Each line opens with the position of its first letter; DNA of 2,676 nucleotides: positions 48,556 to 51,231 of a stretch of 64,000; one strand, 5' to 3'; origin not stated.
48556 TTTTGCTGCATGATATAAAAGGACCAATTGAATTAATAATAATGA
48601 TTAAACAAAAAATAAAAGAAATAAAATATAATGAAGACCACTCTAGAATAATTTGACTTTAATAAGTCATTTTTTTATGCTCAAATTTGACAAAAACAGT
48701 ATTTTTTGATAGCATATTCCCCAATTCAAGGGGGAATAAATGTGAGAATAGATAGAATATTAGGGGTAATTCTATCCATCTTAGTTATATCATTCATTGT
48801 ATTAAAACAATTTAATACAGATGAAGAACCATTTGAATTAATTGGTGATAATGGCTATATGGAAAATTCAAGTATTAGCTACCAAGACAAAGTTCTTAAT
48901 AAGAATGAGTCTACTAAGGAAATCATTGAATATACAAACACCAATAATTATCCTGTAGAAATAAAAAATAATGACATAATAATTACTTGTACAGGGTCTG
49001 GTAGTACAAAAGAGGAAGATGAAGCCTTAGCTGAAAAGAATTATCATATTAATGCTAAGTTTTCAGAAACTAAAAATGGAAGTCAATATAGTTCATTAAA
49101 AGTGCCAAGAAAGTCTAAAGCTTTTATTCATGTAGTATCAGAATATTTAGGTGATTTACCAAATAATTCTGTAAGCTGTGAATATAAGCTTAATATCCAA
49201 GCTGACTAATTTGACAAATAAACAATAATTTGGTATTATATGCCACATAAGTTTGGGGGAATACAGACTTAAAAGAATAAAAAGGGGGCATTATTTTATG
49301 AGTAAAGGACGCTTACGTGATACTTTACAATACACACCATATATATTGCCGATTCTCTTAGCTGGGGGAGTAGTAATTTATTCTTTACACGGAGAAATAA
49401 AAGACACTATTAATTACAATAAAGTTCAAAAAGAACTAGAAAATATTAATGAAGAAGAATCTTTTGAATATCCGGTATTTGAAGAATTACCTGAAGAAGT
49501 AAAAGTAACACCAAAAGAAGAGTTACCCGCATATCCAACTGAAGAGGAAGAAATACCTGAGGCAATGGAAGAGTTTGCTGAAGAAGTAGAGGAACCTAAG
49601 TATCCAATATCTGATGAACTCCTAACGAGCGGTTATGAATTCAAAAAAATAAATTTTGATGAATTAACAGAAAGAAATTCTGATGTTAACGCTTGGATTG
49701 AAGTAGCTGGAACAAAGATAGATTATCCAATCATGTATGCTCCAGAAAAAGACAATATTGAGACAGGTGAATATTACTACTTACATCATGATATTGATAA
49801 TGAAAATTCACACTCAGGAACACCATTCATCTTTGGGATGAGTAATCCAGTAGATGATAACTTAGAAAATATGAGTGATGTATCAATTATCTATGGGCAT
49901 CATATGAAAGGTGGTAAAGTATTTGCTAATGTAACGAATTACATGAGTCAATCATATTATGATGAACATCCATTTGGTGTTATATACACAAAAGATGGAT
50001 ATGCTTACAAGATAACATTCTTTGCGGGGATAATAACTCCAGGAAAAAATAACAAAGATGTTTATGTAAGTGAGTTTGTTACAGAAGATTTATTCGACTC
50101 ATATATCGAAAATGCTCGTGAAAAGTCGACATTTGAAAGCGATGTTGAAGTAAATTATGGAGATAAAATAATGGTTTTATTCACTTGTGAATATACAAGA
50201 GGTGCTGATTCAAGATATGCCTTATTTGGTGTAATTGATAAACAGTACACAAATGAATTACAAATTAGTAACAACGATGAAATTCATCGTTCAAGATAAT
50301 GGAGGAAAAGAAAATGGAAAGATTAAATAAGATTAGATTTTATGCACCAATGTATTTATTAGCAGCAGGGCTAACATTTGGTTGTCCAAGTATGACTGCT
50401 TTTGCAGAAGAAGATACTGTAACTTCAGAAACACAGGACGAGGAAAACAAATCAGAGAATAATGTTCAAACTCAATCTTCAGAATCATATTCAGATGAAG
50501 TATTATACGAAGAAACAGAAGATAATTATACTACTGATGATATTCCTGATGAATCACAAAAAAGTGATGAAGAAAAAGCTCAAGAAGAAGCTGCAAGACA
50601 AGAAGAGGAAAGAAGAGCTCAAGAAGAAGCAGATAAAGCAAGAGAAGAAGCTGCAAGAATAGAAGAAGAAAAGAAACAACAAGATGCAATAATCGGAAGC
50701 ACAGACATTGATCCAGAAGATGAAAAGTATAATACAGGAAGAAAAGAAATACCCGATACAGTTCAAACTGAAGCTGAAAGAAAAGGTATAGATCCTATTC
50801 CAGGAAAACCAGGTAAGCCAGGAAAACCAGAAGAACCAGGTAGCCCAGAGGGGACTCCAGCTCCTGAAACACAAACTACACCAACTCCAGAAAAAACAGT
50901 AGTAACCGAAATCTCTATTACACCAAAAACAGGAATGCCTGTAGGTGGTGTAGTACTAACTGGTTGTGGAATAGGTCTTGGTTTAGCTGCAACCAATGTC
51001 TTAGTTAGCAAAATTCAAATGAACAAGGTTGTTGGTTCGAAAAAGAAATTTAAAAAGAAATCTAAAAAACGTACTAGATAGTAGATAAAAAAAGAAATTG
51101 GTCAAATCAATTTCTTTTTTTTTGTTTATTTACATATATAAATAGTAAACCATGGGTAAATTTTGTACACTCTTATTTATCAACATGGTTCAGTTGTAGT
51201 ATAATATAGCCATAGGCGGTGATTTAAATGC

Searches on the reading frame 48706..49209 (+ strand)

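Call 77: search_protein_families(library=pfam, proteins=[window:48706-49209:+], max_evalue=0.1)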
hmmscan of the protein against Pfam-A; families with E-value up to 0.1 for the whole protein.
window:48706-49209:+ (167 aa): 2 families
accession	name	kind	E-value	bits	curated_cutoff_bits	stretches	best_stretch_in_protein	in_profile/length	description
PF07610.17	DUF1573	-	0.007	16.8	26.1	1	63-134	13-82/98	Protein of unknown function (DUF1573)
PF18925.5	DUF5675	-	0.012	15.9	26.7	1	102-145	32-75/114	Family of unknown function (DUF5675)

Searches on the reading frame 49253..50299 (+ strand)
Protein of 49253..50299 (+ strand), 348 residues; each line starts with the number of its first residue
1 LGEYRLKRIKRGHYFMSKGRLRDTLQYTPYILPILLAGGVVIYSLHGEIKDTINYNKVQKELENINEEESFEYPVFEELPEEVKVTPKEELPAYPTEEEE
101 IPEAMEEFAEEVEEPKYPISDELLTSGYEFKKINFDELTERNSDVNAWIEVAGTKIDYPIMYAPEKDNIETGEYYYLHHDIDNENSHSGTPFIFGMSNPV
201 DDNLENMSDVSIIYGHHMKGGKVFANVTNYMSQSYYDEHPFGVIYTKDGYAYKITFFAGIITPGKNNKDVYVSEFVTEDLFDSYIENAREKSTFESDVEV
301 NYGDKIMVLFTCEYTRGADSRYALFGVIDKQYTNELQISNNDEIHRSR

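Call 77: search_protein_families(library=pfam, proteins=[window:49253-50299:+], max_evalue=0.1)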
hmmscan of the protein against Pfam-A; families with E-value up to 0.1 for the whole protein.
window:49253-50299:+ (348 aa): 1 family
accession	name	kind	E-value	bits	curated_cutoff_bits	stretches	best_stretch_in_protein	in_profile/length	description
PF04203.18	Sortase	-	0.0013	18.9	26.6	1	208-325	37-121/125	Sortase domain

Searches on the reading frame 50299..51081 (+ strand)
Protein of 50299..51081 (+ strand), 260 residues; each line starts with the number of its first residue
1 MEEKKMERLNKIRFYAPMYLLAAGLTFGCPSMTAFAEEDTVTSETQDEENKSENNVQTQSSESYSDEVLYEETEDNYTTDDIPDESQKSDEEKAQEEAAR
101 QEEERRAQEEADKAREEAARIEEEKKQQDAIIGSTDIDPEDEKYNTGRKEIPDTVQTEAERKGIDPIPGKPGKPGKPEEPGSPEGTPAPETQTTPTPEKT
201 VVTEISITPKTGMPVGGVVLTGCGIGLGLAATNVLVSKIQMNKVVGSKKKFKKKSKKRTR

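Call 77: search_protein_families(library=pfam, proteins=[window:50299-51081:+], max_evalue=0.1)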
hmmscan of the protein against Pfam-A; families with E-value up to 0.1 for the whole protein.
window:50299-51081:+ (260 aa): 1 family
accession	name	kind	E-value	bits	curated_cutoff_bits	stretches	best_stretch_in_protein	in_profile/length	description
PF01080.22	Presenilin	-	0.045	12.9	34.3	1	42-125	231-317/408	Presenilin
